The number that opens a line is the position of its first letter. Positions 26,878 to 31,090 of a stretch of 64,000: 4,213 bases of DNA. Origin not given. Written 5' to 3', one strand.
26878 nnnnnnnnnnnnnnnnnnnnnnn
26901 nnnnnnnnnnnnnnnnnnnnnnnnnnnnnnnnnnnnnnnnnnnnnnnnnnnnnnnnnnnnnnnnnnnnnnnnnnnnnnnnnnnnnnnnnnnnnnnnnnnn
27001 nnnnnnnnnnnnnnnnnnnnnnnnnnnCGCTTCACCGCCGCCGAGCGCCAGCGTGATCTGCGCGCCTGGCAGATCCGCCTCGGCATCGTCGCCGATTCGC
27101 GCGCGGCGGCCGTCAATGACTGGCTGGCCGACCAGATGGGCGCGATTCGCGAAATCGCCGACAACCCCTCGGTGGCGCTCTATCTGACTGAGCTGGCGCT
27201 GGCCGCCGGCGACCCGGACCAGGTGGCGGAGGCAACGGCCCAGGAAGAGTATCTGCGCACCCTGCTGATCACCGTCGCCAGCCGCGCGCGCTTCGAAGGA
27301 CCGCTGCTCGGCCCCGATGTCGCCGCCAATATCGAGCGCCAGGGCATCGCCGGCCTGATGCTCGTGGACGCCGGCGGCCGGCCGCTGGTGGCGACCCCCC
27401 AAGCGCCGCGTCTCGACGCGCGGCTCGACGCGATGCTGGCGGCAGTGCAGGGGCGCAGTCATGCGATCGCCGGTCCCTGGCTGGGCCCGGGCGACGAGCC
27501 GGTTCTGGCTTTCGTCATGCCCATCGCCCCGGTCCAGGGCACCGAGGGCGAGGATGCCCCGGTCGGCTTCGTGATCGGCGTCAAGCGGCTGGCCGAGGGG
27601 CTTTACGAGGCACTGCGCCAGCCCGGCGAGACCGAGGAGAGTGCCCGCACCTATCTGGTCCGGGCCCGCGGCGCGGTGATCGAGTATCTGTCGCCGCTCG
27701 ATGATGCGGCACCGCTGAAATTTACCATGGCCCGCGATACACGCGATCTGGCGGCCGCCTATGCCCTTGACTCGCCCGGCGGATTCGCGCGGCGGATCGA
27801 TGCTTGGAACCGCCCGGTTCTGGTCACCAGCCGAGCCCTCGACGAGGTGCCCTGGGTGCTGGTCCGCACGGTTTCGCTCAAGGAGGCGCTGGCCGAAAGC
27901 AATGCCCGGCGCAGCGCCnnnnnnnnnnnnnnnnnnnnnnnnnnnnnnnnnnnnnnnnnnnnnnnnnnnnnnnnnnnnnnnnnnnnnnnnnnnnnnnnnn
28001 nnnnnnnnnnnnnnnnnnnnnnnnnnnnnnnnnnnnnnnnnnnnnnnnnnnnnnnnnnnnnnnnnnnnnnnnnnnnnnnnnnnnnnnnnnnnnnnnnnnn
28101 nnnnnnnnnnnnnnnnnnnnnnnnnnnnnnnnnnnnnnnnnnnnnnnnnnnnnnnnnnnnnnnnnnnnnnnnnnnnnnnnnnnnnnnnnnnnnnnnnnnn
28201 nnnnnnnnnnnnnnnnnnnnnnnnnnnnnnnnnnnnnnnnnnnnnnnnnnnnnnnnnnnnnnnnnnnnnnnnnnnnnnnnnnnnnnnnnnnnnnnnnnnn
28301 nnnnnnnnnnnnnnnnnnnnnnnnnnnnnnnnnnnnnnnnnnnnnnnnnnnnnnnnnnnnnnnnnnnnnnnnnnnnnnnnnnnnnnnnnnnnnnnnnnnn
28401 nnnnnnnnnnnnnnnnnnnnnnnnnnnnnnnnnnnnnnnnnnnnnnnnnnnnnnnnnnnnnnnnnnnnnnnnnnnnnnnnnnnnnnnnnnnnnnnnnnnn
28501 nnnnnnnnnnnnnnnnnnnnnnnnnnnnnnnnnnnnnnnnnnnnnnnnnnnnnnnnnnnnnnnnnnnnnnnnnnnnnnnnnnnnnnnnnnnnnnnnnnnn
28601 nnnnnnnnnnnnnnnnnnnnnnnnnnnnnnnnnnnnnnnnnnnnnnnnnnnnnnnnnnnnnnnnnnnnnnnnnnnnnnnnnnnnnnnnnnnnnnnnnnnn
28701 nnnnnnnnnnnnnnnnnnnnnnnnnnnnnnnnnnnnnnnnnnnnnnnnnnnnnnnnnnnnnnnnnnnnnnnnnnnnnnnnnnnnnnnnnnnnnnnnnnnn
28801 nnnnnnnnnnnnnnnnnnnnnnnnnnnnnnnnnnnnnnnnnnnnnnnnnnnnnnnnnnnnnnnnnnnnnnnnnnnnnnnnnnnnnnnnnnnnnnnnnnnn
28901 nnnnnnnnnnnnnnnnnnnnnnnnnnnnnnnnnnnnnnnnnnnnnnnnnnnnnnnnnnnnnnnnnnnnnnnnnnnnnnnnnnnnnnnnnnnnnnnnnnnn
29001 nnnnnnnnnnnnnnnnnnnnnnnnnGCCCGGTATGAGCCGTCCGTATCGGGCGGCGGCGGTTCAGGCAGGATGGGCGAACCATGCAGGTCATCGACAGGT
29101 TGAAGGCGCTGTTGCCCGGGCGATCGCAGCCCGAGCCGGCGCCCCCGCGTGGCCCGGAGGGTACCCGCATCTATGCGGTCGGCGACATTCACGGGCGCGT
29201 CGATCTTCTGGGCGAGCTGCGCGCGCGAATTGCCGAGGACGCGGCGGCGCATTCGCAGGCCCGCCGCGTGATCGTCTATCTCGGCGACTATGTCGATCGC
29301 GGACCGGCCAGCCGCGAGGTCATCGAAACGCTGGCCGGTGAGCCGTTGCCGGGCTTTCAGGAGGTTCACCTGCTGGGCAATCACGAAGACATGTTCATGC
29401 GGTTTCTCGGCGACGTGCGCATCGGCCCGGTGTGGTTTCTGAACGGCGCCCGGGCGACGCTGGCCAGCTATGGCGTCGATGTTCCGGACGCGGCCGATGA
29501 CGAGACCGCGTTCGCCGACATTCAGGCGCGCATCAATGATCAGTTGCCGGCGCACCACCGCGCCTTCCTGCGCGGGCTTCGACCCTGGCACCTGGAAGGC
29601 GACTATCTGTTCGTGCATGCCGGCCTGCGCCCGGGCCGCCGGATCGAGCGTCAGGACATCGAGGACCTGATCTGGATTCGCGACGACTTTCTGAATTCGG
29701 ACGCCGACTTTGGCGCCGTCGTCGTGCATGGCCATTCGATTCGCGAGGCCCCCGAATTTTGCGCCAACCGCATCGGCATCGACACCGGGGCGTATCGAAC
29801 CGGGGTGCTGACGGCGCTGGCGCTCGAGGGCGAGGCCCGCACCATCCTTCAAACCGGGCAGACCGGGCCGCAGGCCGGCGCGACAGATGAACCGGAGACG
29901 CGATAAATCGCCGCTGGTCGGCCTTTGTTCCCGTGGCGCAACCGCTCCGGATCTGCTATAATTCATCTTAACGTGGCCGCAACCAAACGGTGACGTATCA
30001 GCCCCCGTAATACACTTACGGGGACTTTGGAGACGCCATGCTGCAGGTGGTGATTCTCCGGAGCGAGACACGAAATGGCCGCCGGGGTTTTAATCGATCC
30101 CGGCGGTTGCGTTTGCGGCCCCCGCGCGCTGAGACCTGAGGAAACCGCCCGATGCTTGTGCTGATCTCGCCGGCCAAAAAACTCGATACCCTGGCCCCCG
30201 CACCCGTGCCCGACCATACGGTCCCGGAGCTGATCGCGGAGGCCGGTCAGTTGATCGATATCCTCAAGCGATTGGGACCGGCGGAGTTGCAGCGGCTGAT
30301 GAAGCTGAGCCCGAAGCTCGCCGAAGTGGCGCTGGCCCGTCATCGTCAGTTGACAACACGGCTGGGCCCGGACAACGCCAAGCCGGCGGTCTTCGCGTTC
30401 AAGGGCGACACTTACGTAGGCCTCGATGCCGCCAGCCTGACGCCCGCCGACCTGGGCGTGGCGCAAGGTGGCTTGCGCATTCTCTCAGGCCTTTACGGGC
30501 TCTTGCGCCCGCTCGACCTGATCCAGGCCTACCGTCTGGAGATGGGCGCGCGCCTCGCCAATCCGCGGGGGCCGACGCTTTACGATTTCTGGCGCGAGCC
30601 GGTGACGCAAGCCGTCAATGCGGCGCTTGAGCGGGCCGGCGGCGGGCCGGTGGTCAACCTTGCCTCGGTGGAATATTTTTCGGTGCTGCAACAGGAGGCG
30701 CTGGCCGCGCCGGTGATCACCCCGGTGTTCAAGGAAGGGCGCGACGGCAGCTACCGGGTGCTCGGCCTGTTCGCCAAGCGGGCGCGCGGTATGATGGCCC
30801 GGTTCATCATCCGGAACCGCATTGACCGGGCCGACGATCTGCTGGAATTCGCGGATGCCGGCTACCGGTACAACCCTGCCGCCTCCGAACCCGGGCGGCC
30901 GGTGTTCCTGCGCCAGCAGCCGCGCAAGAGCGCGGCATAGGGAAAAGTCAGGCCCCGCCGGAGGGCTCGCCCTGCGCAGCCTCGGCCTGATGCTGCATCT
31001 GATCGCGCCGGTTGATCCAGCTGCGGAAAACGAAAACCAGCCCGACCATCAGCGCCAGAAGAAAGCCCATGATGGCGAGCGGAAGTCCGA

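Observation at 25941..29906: Candidate signalling module: LapG-like periplasmic cysteine protease divergent from a membrane sensor with a dead HD-GYP domain, plus a PPP phosphatase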

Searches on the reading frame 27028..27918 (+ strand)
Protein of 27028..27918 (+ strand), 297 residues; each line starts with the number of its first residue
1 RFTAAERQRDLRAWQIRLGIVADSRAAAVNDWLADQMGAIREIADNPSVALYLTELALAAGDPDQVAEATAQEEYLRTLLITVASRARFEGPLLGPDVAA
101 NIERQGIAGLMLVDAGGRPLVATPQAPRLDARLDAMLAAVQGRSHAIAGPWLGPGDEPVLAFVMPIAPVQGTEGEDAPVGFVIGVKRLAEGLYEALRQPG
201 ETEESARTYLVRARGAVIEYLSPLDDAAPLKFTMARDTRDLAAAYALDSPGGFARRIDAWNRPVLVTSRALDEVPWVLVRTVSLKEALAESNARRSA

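Call 43: predict_structure(alignment_id=A4)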
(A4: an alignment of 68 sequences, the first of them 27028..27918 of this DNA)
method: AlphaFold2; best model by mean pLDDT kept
length: 297 residues; sequences in the alignment: 68
mean_pLDDT: 92.9   pTM: 0.90
mean pLDDT of the five models: 92.9, 92.7, 92.4, 91.4, 89.6
residues with pLDDT >= 90: 237; 70-90: 57; 50-70: 3; < 50: 0
segments of 3 or more residues with pLDDT < 50: none
pLDDT, mean of each block of 10 residues (from residue 1): 83 96 98 97 97 95 91 96 96 78 86 95 94 91 90 92 95 85 93 93 95 97 89 96 98 97 98 97 93 81
secondary structure, 60 per line:
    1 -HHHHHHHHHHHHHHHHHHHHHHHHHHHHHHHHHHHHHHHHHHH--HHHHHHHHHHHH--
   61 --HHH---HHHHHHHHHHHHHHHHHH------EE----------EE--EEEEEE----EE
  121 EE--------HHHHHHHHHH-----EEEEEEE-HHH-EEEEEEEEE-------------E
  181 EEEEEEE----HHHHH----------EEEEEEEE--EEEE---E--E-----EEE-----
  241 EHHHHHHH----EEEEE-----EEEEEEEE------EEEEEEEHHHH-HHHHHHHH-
elements in order: H2-44 H47-58 H69-86 E109-114 E119-122 H131-140 E146-152 E158-166 E180-187 H192-196 E207-214 E217-220 E233-235 H242-248 E253-257 E263-270 E277-283 H284-287 H289-296

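Call 46: fold_search(model_id=the predicted structure, library=pdb)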
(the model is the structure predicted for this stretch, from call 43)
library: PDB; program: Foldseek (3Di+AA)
matches with E <= 10: 1097; with E <= 0.001: 83
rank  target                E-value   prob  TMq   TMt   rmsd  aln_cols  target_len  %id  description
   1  9rc2                  1.3e-10  1.00  0.67  0.77   4.3       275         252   17  DvhD, periplasmic domain (released 2026-03-04)
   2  6mni_A                5.5e-08  1.00  0.63  0.71   4.6       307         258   12  Structure of the tandem CACHE domain of PscC (released 2019-10-16)
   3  6py5                  6.2e-08  1.00  0.54  0.68   5.0       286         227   17  Crystal structure of ligand-binding domain of Pseudomonas fluorescens chemoreceptor CtaA in complex with L-serine (released 2020-03-18)
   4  9heh                  7.0e-08  1.00  0.57  0.59   8.6       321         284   16  Structure of the ligand binding domain of the chemoreceptor MkcA (DSOMK10_RS0100305) of Dickeya solani MK10 in complex w (released 2025-08-06)
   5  5ltx_B                7.9e-08  1.00  0.56  0.68   5.0       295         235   16  LIGAND BINDING DOMAIN OF PSEUDOMONAS AERUGINOSA PAO1 AMINO ACID CHEMORECEPTOR PCTA IN COMPLEX WITH L-MET (released 2017-09-20)
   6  5t7m_B                1.1e-07  1.00  0.57  0.69   4.9       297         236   16  LIGAND BINDING DOMAIN OF PSEUDOMONAS AERUGINOSA PAO1 AMINO ACID CHEMORECEPTOR PCTA IN COMPLEX WITH L-TRP (released 2017-09-20)
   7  5t65_A                1.1e-07  1.00  0.57  0.68   5.1       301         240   14  LIGAND BINDING DOMAIN OF PSEUDOMONAS AERUGINOSA PAO1 AMINO ACID CHEMORECEPTOR PCTA IN COMPLEX WITH L-ILE (released 2017-09-13)
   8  6pyi                  1.2e-07  1.00  0.54  0.68   5.0       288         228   17  Crystal structure of ligand-binding domain of Pseudomonas fluorescens chemoreceptor CtaA (released 2020-03-18)
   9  5ltx_A                1.4e-07  1.00  0.57  0.68   5.1       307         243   15  LIGAND BINDING DOMAIN OF PSEUDOMONAS AERUGINOSA PAO1 AMINO ACID CHEMORECEPTOR PCTA IN COMPLEX WITH L-MET (released 2017-09-20)
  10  9a65_B                1.6e-07  1.00  0.50  0.24  12.6       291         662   15  Integrative model of YVAQ-MCPB by crosslinking MS and deep learning (released 2024-09-18)
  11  8bmv_A                2.2e-07  1.00  0.60  0.70   4.5       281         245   17  Ligand binding domain of the P. Putida receptor McpH in complex with Uric acid (released 2024-07-24)
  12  5t65_B                2.4e-07  1.00  0.58  0.70   5.0       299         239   15  LIGAND BINDING DOMAIN OF PSEUDOMONAS AERUGINOSA PAO1 AMINO ACID CHEMORECEPTOR PCTA IN COMPLEX WITH L-ILE (released 2017-09-13)
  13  6w3r_A                2.7e-07  1.00  0.60  0.71   4.9       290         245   12  Crystal structure of ligand-binding domain of Campylobacter jejuni chemoreceptor Tlp3 in complex with 3-methylisoleuci (released 2020-05-20)
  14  6py3_A                2.8e-07  1.00  0.57  0.71   6.4       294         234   16  Crystal structure of ligand-binding domain of Pseudomonas fluorescens chemoreceptor CtaA in complex with L-isoleucine (released 2020-03-18)
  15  9koo_B                3.0e-07  1.00  0.53  0.66   5.5       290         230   15  Ligand binding domain of Pseudomonas Aeruginosa PAO1 chemoreceptor PctA in complex with MHF (released 2025-11-26)
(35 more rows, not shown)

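Call 74: search_protein_representatives(protein=window:27028-27918:+)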
Query: 297 residues. Proteins with E-value up to 0.001 (for the whole library): 613; up to 1e-10: 369; up to 1e-30: 177. The best 150 are listed.
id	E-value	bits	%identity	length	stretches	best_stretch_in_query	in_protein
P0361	3.6e-72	259.7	50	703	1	2-294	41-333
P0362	2.5e-71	256.9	47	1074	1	2-295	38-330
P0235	4.8e-70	252.7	46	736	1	2-294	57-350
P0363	3.8e-69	249.7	48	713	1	2-296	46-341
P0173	2.3e-68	247.2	48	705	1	2-294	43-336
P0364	1.3e-66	241.4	48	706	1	2-296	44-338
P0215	1.8e-65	237.7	46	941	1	2-294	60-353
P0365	9.5e-65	235.3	47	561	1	2-296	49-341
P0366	9.9e-65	235.3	47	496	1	2-295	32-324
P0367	1.4e-64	234.8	47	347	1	1-283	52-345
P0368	1.8e-64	234.4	47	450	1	1-293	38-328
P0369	2.8e-64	233.8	47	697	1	2-296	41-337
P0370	4.8e-64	233.0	52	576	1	2-294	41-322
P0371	5.3e-63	229.6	44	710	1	1-294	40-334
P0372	1.7e-62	227.9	46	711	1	2-297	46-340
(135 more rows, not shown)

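Call 76: search_protein_families(library=pfam, alignment_id=A6, max_evalue=0.001)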
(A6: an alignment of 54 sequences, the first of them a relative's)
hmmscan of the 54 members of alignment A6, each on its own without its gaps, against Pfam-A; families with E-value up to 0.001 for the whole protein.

A. member 1, P0440 (714 aa): 2 families
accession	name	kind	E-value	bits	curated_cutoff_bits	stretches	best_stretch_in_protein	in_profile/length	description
PF13487.12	HD_5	-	5.6e-25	88.5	27.2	1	520-664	3-150/170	HD domain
PF08448.16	PAS_4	-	1.9e-07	31.7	23.1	1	395-503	2-109/110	PAS fold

B. families by the number of members that match (of 54 scanned): 10 families
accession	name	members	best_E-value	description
PF13487.12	HD_5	54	8.3e-42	HD domain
PF08448.16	PAS_4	52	1.6e-15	PAS fold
PF01966.28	HD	33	9.6e-09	HD domain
PF00989.32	PAS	27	4.7e-10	PAS fold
PF02743.24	dCache_1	21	6.9e-11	Cache domain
PF13426.13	PAS_9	15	2.4e-06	PAS domain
PF13188.13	PAS_8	13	1e-05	PAS domain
PF08668.18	HDOD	2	2.6e-05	HDOD domain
PF05226.16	CHASE2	1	4.7e-45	CHASE2 domain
PF05228.19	CHASE4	1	4.4e-05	CHASE4 domain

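Call 80: search_solved_structures(query=A7, max_evalue=1, show_alignments=1)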
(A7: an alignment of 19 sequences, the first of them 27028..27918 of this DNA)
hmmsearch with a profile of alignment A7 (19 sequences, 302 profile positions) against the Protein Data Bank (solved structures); distinct sequences matched with E-value up to 1: 3.
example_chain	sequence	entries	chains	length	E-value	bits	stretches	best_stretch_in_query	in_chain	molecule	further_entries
4jgo_A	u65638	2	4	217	0.006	18.7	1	110-184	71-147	Sporulation kinase D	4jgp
4jgq_A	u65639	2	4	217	0.007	18.5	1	110-184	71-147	Sporulation kinase D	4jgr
5yed_A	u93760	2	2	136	0.64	12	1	107-154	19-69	Uncharacterized protein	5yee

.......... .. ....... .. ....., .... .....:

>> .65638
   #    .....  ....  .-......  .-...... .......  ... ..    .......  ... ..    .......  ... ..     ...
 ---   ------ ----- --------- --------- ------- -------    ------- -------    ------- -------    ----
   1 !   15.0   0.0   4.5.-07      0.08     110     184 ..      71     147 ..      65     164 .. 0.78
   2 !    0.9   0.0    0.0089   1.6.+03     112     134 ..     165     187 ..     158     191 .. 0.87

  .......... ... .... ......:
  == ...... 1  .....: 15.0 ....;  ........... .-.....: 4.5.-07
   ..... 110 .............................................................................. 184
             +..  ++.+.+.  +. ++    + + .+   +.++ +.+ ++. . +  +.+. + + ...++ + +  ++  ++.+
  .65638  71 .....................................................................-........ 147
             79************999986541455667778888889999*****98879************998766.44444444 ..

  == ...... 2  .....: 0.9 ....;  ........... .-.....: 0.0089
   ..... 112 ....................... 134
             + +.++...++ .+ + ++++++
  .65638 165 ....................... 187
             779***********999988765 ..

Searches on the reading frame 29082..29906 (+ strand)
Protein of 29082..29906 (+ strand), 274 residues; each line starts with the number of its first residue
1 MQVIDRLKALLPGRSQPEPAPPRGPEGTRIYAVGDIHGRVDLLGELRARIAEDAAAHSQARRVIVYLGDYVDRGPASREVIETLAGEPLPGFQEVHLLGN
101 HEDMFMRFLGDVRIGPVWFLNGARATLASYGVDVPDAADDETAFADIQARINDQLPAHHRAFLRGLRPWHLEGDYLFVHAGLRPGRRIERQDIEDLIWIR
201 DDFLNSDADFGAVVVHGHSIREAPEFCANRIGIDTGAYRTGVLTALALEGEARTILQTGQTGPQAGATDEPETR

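Call 3: search_protein_families(library=pfam, proteins=[window:29082-29906:+], max_evalue=0.01)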
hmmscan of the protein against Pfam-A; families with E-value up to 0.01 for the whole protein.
window:29082-29906:+ (274 aa): 1 family
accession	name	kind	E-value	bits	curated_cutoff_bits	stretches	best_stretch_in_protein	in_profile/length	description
PF00149.33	Metallophos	-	4.5e-12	47.3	21.5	1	29-220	2-159/191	Calcineurin-like phosphoesterase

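Call 4: search_protein_families(library=ncbifam, proteins=[window:29082-29906:+], max_evalue=0.01)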
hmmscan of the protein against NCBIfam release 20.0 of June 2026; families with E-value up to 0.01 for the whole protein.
window:29082-29906:+ (274 aa): 5 families
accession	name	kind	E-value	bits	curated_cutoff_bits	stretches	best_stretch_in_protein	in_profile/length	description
TIGR04075.1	bacter_Pnkp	equivalog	1.4e-11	43.4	750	1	32-114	184-274/851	polynucleotide kinase-phosphatase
NF010148.0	PRK13625.1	equivalog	6.6e-10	38.9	340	1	32-130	5-102/245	bis(5'-nucleosyl)-tetraphosphatase PrpE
NF001204.0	PRK00166.1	equivalog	2.3e-09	37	176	1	30-102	3-67/276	symmetrical bis(5'-nucleosyl)-tetraphosphatase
NF007425.0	PRK09968.1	equivalog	5.7e-09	36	332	1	29-124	16-100/218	protein-serine/threonine phosphatase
NF008516.0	PRK11439.1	equivalog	2e-06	27.9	326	1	29-124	18-102/218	protein-serine/threonine phosphatase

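Call 56: search_solved_structures(query=window:29082-29906:+, max_evalue=0.001, show_alignments=1)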
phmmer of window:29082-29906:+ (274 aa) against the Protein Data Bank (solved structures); distinct sequences matched with E-value up to 0.001: 5.
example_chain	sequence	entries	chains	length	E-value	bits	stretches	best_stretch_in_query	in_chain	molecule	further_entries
5vjv_A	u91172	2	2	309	1.5e-10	44.1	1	30-110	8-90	Rhizobiales-like phosphatase 2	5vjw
1g5b_A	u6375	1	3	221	1.7e-07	34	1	27-251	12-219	SERINE/THREONINE PROTEIN PHOSPHATASE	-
4j6o_A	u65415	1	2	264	3.3e-06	29.8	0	55-119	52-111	Metallophosphoesterase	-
2qjc_A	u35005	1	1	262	0.00019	24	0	29-191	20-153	Diadenosine tetraphosphatase, putative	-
9tp7_A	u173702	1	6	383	0.00044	22.8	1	31-107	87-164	Serine/threonine-protein phosphatase BSU1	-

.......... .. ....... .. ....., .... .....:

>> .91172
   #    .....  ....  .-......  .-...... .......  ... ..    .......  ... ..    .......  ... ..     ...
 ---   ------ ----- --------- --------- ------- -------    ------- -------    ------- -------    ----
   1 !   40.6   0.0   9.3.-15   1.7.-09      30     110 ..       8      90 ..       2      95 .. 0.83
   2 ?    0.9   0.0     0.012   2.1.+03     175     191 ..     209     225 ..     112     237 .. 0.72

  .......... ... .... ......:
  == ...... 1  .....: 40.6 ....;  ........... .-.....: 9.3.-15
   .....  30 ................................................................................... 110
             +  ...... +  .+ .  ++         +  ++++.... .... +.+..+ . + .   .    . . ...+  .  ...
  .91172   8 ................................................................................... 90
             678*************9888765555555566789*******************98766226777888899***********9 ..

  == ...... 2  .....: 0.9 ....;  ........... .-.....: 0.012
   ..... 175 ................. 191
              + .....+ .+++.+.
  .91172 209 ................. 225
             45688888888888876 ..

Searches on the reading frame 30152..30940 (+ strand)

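Call 3: search_protein_families(library=pfam, proteins=[window:30152-30940:+], max_evalue=0.01)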
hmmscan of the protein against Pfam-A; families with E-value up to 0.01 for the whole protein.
window:30152-30940:+ (262 aa): 2 families
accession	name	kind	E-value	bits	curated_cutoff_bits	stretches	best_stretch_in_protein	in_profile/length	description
PF03883.20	H2O2_YaaD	-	3.8e-78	262.7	29.6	1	1-243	1-235/236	Peroxide stress protein YaaA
PF21818.3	DUF6884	-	0.00044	20.8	30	1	109-182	41-109/135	Family of unknown function (DUF6884)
